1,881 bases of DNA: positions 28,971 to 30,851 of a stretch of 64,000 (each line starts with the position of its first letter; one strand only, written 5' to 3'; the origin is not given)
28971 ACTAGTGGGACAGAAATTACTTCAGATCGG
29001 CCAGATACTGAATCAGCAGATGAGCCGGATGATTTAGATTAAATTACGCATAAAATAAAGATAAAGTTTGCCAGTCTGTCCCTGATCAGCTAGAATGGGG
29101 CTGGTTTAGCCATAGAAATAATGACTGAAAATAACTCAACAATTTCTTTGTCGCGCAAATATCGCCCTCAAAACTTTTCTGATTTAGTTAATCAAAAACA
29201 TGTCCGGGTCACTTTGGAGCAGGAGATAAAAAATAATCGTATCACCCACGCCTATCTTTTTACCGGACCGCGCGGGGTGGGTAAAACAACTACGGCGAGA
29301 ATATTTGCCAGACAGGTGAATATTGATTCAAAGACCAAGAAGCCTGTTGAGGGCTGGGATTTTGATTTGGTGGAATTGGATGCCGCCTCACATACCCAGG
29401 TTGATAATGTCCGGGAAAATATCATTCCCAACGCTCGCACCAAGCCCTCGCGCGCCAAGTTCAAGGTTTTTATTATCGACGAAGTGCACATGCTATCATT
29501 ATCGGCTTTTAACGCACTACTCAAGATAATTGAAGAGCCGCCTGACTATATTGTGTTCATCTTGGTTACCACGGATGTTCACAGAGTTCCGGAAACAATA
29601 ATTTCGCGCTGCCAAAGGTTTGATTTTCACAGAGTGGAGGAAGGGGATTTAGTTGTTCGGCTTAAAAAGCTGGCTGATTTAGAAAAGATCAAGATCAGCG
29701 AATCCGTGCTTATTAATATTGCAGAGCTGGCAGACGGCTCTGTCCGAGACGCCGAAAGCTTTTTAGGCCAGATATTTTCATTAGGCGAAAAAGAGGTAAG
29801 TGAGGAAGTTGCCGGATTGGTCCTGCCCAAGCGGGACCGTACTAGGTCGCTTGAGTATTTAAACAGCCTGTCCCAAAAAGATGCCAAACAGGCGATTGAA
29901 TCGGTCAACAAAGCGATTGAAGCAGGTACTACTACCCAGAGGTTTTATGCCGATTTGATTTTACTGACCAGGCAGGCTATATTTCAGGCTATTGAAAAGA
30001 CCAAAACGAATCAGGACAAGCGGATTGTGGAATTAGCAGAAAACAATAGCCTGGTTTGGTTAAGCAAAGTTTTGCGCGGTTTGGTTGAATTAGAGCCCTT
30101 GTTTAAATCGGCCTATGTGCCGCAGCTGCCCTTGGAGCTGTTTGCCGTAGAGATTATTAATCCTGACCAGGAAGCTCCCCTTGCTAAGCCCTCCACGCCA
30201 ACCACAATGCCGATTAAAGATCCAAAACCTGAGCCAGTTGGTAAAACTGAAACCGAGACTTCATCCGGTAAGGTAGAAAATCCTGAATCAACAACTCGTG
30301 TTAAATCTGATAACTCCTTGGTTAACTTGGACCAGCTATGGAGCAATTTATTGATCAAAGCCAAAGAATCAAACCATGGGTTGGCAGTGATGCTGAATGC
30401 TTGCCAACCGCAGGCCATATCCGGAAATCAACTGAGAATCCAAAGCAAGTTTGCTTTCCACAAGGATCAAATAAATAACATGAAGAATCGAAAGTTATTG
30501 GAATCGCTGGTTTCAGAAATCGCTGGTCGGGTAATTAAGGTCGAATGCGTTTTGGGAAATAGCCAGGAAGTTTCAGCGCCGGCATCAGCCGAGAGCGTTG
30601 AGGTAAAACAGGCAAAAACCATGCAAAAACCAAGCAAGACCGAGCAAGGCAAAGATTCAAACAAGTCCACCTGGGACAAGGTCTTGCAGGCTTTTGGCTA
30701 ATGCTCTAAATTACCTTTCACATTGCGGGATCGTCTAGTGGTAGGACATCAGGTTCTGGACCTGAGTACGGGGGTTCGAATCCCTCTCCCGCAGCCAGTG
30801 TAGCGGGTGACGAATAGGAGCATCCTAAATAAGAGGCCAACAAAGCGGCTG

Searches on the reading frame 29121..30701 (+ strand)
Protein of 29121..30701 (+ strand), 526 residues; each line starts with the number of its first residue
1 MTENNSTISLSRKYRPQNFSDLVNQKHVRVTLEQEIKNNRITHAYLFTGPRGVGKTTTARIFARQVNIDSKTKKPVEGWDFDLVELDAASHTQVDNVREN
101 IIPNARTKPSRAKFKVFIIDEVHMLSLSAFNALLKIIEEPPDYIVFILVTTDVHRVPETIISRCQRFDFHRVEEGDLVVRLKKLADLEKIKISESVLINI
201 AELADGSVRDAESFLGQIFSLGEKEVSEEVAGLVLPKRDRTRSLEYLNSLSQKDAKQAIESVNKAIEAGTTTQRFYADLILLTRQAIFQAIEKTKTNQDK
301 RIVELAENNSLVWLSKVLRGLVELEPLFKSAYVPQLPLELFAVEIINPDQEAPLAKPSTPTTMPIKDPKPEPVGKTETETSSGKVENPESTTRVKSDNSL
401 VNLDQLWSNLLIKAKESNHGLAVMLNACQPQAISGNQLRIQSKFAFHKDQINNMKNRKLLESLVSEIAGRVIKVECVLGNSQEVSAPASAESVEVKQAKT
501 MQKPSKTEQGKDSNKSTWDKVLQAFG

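Call 47: search_protein_families(library=pfam, proteins=[window:29121-30701:+], max_evalue=0.00001)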
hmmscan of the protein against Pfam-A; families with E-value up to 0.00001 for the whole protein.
window:29121-30701:+ (526 aa): 6 families
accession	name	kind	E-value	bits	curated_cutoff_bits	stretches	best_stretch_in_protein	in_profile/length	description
PF13177.12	DNA_pol3_delta2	-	2.9e-33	115.6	27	1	25-172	2-160/161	DNA polymerase III, delta subunit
PF00004.35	AAA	-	2.2e-13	51.2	21.2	1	46-168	2-124/131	ATPase family associated with various cellular activities (AAA)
PF13401.12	AAA_22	-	1.6e-07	32.1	27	0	46-150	9-122/130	AAA domain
PF20964.2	DnaX_C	-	4.2e-07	30.4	26.2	1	400-500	9-109/113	DNA polymerase III subunit tau, C-terminal domain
PF05496.18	RuvB_N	-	1e-06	29.1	27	0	15-72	2-63/159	Holliday junction DNA helicase RuvB P-loop domain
PF13173.12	AAA_14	-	1.2e-06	29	27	1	44-146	4-94/129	AAA domain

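Call 63: find_homologous_proteins(query=window:29121-30701:+, max_evalue=1e-30)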
Query window:29121-30701:+ (526 aa): 7999 proteins with E <= 1e-30 among 8000 candidates; the best 120 are listed.
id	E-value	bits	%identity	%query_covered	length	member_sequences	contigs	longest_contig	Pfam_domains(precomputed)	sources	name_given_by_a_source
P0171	0.0e+0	1141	100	100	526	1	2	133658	PF13173.13,PF00004.36,PF13401.13,PF20964.3,PF05496.19,PF13177.13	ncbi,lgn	ncbi:MAG: DNA polymerase III subunit gamma/tau [bacterium]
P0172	1.4e-149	517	49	99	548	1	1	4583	PF00004.36,PF13401.13,PF22608.3,PF13177.13,PF07728.21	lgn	-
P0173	1.8e-139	484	46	99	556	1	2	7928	PF00004.36,PF13401.13,PF22608.3,PF05496.19,PF13177.13,PF07728.21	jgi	jgi:DNA polymerase-3 subunit gamma/tau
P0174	2.0e-134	467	46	99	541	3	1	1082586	PF13604.13,PF13245.13,PF00004.36,PF13401.13,PF22608.3,PF05496.19,PF13177.13,PF07728.21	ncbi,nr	ncbi:MAG: DNA polymerase III subunit gamma/tau [Candidatus Nomurabacteria bacterium]|nr:MAG: DNA pol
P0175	4.2e-130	453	45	99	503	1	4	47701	PF00004.36,PF13401.13,PF22608.3,PF05496.19,PF13177.13,PF07728.21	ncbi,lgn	-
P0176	1.6e-129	451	45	99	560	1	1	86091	PF00004.36,PF13401.13,PF22608.3,PF13177.13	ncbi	-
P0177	2.0e-122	428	44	99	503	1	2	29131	PF00004.36,PF13401.13,PF22608.3,PF05496.19,PF13177.13,PF07728.21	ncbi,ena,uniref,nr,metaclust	ncbi:MAG: polymerase III, subunit gamma and tau protein [Candidatus Giovannonibacteria bacterium GW2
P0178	2.4e-114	401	41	99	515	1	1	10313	PF13245.13,PF00004.36,PF13401.13,PF22608.3,PF05496.19,PF13177.13,PF07728.21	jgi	-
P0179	8.5e-113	396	42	91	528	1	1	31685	PF12169.14,PF00004.36,PF13401.13,PF22608.3,PF05496.19,PF13177.13,PF07728.21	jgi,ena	-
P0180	6.0e-112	393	42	94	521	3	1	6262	PF12169.14,PF06068.20,PF13604.13,PF13245.13,PF00004.36,PF13401.13,PF22608.3,PF05496.19,PF13177.13,PF07728.21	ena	-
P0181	1.1e-111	393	39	98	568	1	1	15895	PF12169.14,PF13604.13,PF00004.36,PF13401.13,PF20964.3,PF22608.3,PF05496.19,PF13177.13,PF07728.21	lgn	-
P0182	1.6e-110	389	41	98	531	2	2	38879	PF12169.14,PF13245.13,PF00004.36,PF13401.13,PF20964.3,PF22608.3,PF21960.3,PF05496.19,PF13177.13,PF07728.21,PF03215.22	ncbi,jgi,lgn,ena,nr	ncbi:DNA polymerase III subunit gamma/tau [Patescibacteria group bacterium]|nr:DNA polymerase III su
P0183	3.2e-109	384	43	90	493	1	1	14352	PF12169.14,PF00004.36,PF13401.13,PF22608.3,PF21960.3,PF05496.19,PF13177.13,PF07728.21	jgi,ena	-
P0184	3.8e-109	384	39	98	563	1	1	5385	PF12169.14,PF00004.36,PF20964.3,PF22608.3,PF21960.3,PF05496.19,PF13177.13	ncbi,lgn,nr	ncbi:MAG: DNA polymerase III subunit gamma/tau [Patescibacteria group bacterium]|nr:DNA polymerase I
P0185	1.5e-108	382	43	88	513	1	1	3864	PF12169.14,PF00004.36,PF13401.13,PF22608.3,PF05496.19,PF13177.13,PF07728.21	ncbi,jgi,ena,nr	ncbi:DNA polymerase III subunit gamma/tau [Patescibacteria group bacterium]|nr:DNA polymerase III su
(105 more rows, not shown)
